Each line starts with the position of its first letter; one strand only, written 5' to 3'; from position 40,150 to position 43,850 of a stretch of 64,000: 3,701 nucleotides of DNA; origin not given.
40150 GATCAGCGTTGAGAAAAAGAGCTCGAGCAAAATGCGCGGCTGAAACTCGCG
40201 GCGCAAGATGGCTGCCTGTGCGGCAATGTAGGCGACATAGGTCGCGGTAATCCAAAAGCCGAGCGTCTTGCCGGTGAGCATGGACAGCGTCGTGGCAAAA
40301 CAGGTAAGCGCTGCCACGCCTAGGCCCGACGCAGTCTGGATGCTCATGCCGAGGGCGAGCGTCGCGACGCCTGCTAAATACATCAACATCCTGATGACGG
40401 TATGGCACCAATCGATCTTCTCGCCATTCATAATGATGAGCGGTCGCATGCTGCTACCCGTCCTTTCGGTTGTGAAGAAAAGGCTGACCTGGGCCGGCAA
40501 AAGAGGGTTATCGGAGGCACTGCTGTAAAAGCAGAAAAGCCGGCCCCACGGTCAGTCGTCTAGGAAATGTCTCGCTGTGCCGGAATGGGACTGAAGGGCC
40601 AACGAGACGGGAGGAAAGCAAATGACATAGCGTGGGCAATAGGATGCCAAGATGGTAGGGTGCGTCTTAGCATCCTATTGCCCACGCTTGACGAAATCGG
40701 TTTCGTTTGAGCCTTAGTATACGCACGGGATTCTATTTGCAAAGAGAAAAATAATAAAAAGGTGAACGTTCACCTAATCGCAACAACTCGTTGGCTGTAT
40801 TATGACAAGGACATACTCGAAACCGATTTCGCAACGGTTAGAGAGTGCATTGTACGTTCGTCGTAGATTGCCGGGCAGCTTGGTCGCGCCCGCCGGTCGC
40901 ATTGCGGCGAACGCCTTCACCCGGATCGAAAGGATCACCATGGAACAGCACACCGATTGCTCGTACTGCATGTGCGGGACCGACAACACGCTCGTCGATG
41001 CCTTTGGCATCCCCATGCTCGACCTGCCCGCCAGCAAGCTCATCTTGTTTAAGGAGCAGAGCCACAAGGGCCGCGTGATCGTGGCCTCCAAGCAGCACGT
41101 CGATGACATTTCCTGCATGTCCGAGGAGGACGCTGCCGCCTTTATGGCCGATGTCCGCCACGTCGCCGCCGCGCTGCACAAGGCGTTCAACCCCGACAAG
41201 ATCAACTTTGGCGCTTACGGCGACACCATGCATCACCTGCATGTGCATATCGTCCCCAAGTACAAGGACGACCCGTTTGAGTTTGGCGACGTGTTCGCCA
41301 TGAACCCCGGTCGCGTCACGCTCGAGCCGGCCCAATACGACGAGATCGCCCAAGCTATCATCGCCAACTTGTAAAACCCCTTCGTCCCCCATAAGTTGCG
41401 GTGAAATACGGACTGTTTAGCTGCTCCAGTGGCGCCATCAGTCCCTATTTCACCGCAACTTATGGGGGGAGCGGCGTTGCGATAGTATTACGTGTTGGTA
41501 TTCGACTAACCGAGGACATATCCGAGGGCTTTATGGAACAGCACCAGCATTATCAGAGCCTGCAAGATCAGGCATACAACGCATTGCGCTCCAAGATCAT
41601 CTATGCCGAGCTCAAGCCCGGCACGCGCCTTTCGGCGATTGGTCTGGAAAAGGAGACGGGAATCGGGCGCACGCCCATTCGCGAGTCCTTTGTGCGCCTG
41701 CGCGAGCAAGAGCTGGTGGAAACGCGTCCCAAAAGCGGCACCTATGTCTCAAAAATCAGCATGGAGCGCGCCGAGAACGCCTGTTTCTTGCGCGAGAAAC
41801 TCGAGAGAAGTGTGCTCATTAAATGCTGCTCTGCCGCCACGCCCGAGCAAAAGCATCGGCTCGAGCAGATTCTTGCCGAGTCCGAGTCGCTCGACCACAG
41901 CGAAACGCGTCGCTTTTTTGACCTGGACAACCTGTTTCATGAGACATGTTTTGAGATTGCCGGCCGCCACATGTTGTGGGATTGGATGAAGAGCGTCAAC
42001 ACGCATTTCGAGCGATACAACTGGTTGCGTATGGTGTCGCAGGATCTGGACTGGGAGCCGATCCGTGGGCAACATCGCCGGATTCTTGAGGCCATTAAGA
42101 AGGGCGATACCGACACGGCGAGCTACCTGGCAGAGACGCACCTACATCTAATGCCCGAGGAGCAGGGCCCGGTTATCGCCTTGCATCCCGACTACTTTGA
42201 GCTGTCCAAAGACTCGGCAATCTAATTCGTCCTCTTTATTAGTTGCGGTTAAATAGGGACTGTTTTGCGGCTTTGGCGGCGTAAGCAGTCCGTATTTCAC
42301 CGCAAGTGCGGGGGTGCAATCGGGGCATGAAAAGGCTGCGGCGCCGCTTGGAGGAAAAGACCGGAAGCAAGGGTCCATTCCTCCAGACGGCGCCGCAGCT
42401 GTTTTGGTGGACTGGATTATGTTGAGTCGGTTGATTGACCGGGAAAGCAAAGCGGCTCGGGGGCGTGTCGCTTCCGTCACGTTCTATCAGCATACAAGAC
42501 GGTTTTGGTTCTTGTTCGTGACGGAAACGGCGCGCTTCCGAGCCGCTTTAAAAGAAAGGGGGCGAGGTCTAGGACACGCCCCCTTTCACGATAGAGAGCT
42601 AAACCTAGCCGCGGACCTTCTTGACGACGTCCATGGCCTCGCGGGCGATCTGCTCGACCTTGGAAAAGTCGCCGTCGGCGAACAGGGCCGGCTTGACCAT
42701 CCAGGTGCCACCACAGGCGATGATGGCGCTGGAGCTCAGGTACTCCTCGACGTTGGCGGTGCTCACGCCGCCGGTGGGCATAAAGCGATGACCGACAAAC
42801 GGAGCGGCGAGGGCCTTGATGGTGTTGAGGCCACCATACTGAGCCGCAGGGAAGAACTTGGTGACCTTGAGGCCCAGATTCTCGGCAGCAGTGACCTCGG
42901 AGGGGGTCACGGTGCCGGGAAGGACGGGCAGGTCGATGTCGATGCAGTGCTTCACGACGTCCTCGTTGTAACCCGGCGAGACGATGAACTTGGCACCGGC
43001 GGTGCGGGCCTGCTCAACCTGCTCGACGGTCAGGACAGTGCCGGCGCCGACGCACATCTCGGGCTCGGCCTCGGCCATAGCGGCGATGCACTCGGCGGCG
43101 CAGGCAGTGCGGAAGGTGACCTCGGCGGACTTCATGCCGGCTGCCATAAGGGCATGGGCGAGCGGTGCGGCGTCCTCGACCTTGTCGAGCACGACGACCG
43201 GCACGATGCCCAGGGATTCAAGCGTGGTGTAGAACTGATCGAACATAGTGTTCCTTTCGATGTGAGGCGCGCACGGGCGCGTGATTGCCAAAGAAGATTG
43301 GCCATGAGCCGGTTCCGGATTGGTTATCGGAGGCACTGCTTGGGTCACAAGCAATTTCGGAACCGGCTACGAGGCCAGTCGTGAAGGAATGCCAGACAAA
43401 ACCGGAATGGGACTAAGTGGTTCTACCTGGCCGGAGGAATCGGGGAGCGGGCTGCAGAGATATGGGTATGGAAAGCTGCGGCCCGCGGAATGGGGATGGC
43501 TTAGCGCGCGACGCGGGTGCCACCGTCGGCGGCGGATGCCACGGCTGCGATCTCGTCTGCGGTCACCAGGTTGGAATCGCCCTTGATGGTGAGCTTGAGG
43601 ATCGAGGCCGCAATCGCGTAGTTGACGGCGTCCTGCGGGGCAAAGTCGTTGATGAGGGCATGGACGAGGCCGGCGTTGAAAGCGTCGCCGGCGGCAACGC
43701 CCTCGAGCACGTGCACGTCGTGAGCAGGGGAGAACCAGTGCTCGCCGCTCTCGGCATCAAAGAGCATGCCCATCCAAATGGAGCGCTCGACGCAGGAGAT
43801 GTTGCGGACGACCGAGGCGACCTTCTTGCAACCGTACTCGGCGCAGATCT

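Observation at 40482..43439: Two copies of a ~136-nt element with covarying helices: candidate new cis-regulatory or structured RNA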

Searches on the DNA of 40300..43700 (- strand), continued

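Call 23: search_with_rna_model(model_id=R1, sources=[window, L001, L002, L003, L004, L005, L006, L007, L008, L009, L010, L011, L012, L013, L014, L015, L016, L017, L018, L019, L020, L021, L022, L023, L024, L025, L026, L027, L028, L029, L030, L031, L032, L033, L034, L035, L036, L037, L038, L039, L040, L041, L042, L043, L044, L045, L046, L047, L048, L049, L050, L051, L052, L053, L054, L055, L056, L057, L058, L059, L060, L061, L062, L063, L064, L065, L066, L067, L068, L069, L070, L071, L072, L073, L074, L075, L076, L077, L078, L079, L080, L081, L082, L083, L084, L085, L086, L087, L088, L089, L090, L091, L092, L093, L094, L095, L096, L097, L098, L099], max_evalue=0.1, make_alignment=true)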
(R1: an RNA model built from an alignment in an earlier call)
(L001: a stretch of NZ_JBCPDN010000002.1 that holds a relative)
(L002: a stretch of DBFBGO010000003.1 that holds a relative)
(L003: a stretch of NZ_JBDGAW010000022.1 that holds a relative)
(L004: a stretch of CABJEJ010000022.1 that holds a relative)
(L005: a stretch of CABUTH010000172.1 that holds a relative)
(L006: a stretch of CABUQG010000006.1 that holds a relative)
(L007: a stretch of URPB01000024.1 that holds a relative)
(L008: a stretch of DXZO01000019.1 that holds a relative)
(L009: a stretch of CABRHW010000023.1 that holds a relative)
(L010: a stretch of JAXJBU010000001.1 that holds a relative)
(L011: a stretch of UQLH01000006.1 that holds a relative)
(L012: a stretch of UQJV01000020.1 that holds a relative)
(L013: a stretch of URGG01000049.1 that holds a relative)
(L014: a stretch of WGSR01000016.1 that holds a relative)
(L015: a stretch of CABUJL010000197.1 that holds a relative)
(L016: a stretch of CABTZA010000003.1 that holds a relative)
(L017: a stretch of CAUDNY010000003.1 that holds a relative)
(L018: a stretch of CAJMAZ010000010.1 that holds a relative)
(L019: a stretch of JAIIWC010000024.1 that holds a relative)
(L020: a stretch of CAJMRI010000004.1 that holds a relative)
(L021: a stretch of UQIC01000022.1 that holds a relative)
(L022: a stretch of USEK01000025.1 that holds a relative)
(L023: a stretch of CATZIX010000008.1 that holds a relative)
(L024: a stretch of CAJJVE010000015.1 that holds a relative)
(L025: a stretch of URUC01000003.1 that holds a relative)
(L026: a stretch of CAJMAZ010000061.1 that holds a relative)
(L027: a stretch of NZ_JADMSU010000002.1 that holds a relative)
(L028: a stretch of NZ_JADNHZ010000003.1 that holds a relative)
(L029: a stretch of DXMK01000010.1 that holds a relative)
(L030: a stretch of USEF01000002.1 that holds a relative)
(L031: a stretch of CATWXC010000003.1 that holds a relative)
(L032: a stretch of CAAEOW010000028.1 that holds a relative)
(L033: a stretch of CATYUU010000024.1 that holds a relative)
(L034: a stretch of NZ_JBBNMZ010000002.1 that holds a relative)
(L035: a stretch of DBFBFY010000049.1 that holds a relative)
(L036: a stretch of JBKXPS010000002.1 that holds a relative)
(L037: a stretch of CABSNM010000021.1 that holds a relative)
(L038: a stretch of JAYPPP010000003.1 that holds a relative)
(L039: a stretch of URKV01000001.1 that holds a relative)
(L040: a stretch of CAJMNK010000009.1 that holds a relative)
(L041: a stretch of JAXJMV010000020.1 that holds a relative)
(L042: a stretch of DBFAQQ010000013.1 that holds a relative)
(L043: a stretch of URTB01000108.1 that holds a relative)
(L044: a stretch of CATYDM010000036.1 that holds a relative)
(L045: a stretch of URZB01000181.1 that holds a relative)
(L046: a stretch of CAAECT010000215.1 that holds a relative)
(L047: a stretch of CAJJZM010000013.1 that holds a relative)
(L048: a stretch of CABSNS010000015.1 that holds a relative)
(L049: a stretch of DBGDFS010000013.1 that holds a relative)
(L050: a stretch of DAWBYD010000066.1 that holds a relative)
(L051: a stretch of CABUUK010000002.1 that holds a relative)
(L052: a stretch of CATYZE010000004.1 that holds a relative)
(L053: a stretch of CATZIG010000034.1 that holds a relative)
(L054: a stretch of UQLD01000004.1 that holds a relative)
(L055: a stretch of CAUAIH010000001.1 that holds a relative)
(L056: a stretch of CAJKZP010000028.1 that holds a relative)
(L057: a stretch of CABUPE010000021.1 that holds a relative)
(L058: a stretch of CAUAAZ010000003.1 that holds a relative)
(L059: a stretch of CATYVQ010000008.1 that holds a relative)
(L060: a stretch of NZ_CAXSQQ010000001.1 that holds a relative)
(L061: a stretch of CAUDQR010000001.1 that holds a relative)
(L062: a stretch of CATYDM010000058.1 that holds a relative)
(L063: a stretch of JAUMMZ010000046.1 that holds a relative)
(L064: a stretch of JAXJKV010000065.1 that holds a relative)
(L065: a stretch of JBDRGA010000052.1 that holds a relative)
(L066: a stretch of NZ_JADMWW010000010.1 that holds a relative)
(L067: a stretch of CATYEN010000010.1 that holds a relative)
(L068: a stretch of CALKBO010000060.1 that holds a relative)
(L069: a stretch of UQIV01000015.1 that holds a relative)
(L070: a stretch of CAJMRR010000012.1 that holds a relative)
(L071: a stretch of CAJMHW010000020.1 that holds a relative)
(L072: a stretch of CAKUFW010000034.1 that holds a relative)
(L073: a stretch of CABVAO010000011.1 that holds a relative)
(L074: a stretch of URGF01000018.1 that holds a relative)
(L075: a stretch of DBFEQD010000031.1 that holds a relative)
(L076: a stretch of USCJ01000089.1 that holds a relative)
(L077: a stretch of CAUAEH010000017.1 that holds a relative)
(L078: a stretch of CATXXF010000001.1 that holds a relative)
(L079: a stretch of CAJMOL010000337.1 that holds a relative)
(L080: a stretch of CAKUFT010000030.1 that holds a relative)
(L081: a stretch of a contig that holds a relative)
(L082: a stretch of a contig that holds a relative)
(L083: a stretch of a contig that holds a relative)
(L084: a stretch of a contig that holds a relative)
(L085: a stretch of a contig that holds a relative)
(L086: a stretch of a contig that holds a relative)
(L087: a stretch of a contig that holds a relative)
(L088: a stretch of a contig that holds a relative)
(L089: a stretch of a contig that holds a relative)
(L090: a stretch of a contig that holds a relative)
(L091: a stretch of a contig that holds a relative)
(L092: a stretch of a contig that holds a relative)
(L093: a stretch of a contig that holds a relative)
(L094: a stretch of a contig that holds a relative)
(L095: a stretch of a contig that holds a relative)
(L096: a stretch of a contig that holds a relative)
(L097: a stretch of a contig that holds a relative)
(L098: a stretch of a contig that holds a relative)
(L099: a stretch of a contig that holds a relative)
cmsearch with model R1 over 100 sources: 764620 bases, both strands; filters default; matches with E-value up to 0.1: 164.
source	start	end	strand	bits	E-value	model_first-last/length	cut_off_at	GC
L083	2431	2581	+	178.3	9.7e-42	1-151/151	no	0.56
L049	2146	2296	-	178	1.1e-41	1-151/151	no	0.57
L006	4366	4516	-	177.8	1.3e-41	1-151/151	no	0.56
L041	2719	2869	+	177.8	1.3e-41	1-151/151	no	0.56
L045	167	317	+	177.8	1.3e-41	1-151/151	no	0.56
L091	7157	7307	-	177.8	1.3e-41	1-151/151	no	0.56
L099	4806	4956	-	177.8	1.3e-41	1-151/151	no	0.56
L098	1140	1290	-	177.6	1.4e-41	1-151/151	no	0.58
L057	6598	6748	+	177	2e-41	1-151/151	no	0.58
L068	1954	2104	-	177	2e-41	1-151/151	no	0.58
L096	62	212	+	177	2e-41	1-151/151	no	0.58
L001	7546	7696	+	176.8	2.3e-41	1-151/151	no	0.57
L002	2285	2435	-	176.8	2.3e-41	1-151/151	no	0.57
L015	916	1066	+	176.8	2.3e-41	1-151/151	no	0.57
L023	2064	2214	-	176.8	2.3e-41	1-151/151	no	0.57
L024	1183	1333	+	176.8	2.3e-41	1-151/151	no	0.57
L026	446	596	+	176.8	2.3e-41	1-151/151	no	0.57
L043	2749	2899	-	176.8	2.3e-41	1-151/151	no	0.57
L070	1727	1877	-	176.8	2.3e-41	1-151/151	no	0.57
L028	6040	6190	+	176.7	2.4e-41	1-151/151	no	0.58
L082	5330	5480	-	176.3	2.9e-41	1-151/151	no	0.56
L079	1784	1934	+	175.6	4.5e-41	1-151/151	no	0.57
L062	7529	7679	+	175.5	4.7e-41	1-151/151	no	0.56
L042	7699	7849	+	174.6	8.1e-41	1-151/151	no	0.56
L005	3880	4030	-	174.4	8.9e-41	1-151/151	no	0.58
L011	7392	7542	+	174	1.1e-40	1-151/151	no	0.58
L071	4790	4940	-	174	1.1e-40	1-151/151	no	0.58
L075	4809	4959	-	174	1.1e-40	1-151/151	no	0.58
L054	6223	6373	-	173.8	1.2e-40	1-151/151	no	0.56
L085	1261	1411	+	173.8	1.2e-40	1-151/151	no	0.56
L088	1676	1826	-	173.8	1.2e-40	1-151/151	no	0.56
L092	7801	7951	+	173.8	1.2e-40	1-151/151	no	0.56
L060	4740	4890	+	173.7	1.3e-40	1-151/151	no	0.55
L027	5468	5619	+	173.7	1.3e-40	1-151/151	no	0.58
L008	1077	1227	+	173.7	1.4e-40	1-151/151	no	0.56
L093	1637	1788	-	173.6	1.4e-40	1-151/151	no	0.57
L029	5072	5222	+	173.6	1.4e-40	1-151/151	no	0.56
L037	823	973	+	172.8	2.2e-40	1-151/151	no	0.57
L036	7383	7533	+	172.7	2.4e-40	1-151/151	no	0.55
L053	2601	2751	+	172.7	2.4e-40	1-151/151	no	0.55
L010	2938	3088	-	172.5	2.6e-40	1-151/151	no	0.56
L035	3264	3414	-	172.5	2.6e-40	1-151/151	no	0.56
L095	6167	6317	-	172.5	2.6e-40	1-151/151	no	0.56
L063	2928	3079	+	172.4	2.8e-40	1-151/151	no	0.57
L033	6134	6284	-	172.3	2.9e-40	1-151/151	no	0.56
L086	2094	2245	+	172.1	3.3e-40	1-151/151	no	0.59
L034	2713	2863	+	171.2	5.4e-40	1-151/151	no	0.56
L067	2633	2784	+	171.1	5.9e-40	1-151/151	no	0.59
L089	4261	4412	-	171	6.3e-40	1-151/151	no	0.57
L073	619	770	+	170.5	8.3e-40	1-151/151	no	0.58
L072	3359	3510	+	170.3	9.1e-40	1-151/151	no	0.57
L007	4971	5121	-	170.2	9.5e-40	1-151/151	no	0.57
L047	127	278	+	170.1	1.1e-39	1-151/151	no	0.55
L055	7698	7848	-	169.9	1.1e-39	1-151/151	no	0.58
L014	410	560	-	169.8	1.2e-39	1-151/151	no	0.54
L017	6107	6258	+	169.2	1.7e-39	1-151/151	no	0.56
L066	7409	7559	+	169.1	1.9e-39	1-151/151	no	0.55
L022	4357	4507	+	168.8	2.1e-39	1-151/151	no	0.55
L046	6109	6259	+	168.8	2.1e-39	1-151/151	no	0.55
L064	1166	1316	+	168.8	2.1e-39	1-151/151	no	0.55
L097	2897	3048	-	168.8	2.2e-39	1-151/151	no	0.57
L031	7246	7397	-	168.7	2.2e-39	1-151/151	no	0.58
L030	1970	2120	-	168.5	2.6e-39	1-151/151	no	0.55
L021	4346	4497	-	167.4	4.7e-39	1-151/151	no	0.56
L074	1403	1553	+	166.5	8e-39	1-151/151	no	0.54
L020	3374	3524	+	163.8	3.7e-38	1-151/151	no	0.57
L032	2244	2394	+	163.8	3.7e-38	1-151/151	no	0.57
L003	2835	2985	+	155.2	5.1e-36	1-151/151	no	0.58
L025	3707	3857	-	152.1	2.9e-35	1-151/151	no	0.56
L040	6051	6201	-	152.1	2.9e-35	1-151/151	no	0.56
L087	6747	6897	-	152.1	2.9e-35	1-151/151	no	0.56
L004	6386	6536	+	150.3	8e-35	1-151/151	no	0.56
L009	4325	4475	+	150.3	8e-35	1-151/151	no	0.56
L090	6641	6791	-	150.3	8e-35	1-151/151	no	0.56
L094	6336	6487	-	147.6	3.7e-34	1-151/151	no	0.6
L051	2155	2305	+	147.5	4.1e-34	1-151/151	no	0.58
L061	5769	5919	-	144.2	2.6e-33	1-151/151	no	0.58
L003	5647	5788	+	125.2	1.3e-28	1-151/151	no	0.58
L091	4352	4493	-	125.2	1.3e-28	1-151/151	no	0.58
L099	2001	2142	-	125.2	1.3e-28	1-151/151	no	0.58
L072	6164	6305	+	123.7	3.2e-28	1-151/151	no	0.58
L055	5465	5606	-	123.3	3.9e-28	1-151/151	no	0.58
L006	2204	2345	-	123.1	4.4e-28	1-151/151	no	0.57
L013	1087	1228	+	123.1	4.4e-28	1-151/151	no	0.57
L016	253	394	+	123.1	4.4e-28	1-151/151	no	0.57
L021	2110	2251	-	123.1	4.4e-28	1-151/151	no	0.57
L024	3418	3559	+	123.1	4.4e-28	1-151/151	no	0.57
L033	3905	4046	-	123.1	4.4e-28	1-151/151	no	0.57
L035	1033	1174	-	123.1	4.4e-28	1-151/151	no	0.57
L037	3062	3203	+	123.1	4.4e-28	1-151/151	no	0.57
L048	1227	1368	+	123.1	4.4e-28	1-151/151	no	0.57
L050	200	341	+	123.1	4.4e-28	1-151/151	no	0.57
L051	4395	4536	+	123.1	4.4e-28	1-151/151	no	0.57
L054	4059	4200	-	123.1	4.4e-28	1-151/151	no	0.57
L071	2559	2700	-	123.1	4.4e-28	1-151/151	no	0.57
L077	1306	1447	+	123.1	4.4e-28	1-151/151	no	0.57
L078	162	303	+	123.1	4.4e-28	1-151/151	no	0.57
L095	3935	4076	-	123.1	4.4e-28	1-151/151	no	0.57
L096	2179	2320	+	123.1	4.4e-28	1-151/151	no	0.57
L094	3599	3740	-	122.2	7.2e-28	1-151/151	no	0.58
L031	4415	4556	-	122.2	7.3e-28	1-151/151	no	0.56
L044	3563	3704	-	122.1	7.8e-28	1-151/151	no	0.56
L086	4827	4968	+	121.8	9.3e-28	1-151/151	no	0.58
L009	7143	7284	+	121.6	1e-27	1-151/151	no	0.58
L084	4588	4729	-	120.8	1.6e-27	1-151/151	no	0.58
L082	3101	3242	-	120.7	1.7e-27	1-151/151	no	0.56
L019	7399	7540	-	120.4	2e-27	1-151/151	no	0.57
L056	185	326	+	119.9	2.7e-27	1-151/151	no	0.57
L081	1071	1212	+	119.9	2.7e-27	1-151/151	no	0.57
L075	2580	2721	-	119.1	4.2e-27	1-151/151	no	0.56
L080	5138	5279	-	118.7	5.4e-27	1-151/151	no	0.57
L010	707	848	-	117.4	1.1e-26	1-151/151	no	0.56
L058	4216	4357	+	116.9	1.5e-26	1-151/151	no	0.57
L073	4953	5094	+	116.8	1.6e-26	1-151/151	no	0.55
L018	4940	5081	-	116.5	1.9e-26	1-151/151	no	0.56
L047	2356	2499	+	114.9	4.6e-26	1-151/151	no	0.56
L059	735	876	+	114.7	5.1e-26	1-151/151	no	0.56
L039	413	556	+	114.2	7e-26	1-151/151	no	0.56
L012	760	901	-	113.9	8.5e-26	1-151/151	no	0.56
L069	3415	3556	+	113.9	8.5e-26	1-151/151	no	0.56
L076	611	754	+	112.9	1.4e-25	1-151/151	no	0.57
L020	5626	5769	+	111.9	2.6e-25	1-151/151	no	0.56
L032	4496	4639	+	111.9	2.6e-25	1-151/151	no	0.56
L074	3609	3752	+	111.9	2.6e-25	1-151/151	no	0.56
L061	3570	3713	-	108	2.4e-24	1-151/151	no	0.56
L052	5692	5835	-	107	4.4e-24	1-151/151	no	0.62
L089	1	79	-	72.1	1.9e-15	1-79/151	3'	0.59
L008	1141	1267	-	27.5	0.0002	1-151/151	no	0.57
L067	2697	2833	-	27.4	0.00021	1-151/151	no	0.55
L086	2158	2294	-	25.8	0.00052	1-151/151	no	0.56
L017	6171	6298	-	24.8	0.00095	1-151/151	no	0.56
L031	7197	7333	+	24.1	0.0014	1-151/151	no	0.55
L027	5532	5659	-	23.3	0.0023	1-151/151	no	0.59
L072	3423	3559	-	22.7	0.0032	1-151/151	no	0.55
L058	1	33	+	22.2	0.004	119-151/151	5'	0.48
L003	2899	3034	-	21.7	0.0056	1-151/151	no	0.56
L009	4389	4516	-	21.3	0.0068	1-151/151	no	0.59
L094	6287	6422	+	21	0.0083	1-151/151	no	0.57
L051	2219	2354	-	19.7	0.018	1-151/151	no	0.57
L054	6174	6309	+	18.8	0.029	1-151/151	no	0.54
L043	2701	2836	+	18.7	0.03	1-151/151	no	0.54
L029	5136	5271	-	18.7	0.031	1-151/151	no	0.57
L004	6453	6539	-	18.7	0.031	62-148/151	no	0.56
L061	5766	5852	+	18.7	0.031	62-148/151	no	0.56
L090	6638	6724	+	18.7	0.031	62-148/151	no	0.56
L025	3704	3790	+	18.5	0.034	62-148/151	no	0.56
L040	6048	6134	+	18.5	0.034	62-148/151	no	0.56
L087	6744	6830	+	18.5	0.034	62-148/151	no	0.56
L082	5281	5416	+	18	0.044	1-151/151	no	0.54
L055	7659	7784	+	17.9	0.048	1-151/151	no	0.56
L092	7865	7990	-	17.4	0.065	1-151/151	no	0.53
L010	2889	3024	+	17.3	0.066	1-151/151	no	0.52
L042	7763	7888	-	16.9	0.083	1-151/151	no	0.53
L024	1247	1372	-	16.9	0.084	1-151/151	no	0.54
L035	3225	3350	+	16.9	0.084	1-151/151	no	0.54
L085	1325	1450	-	16.9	0.084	1-151/151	no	0.54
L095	6128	6253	+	16.9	0.084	1-151/151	no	0.54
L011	7456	7581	-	16.9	0.085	1-151/151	no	0.55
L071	4751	4876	+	16.9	0.085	1-151/151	no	0.55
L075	4770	4895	+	16.9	0.085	1-151/151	no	0.55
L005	3831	3966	+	16.6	0.098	1-151/151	no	0.54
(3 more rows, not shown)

Alignment A3: 150 matches aligned to the model, 208 columns, each read 5' to 3' on its own strand. Consensus structure (alignment columns), stored with it:
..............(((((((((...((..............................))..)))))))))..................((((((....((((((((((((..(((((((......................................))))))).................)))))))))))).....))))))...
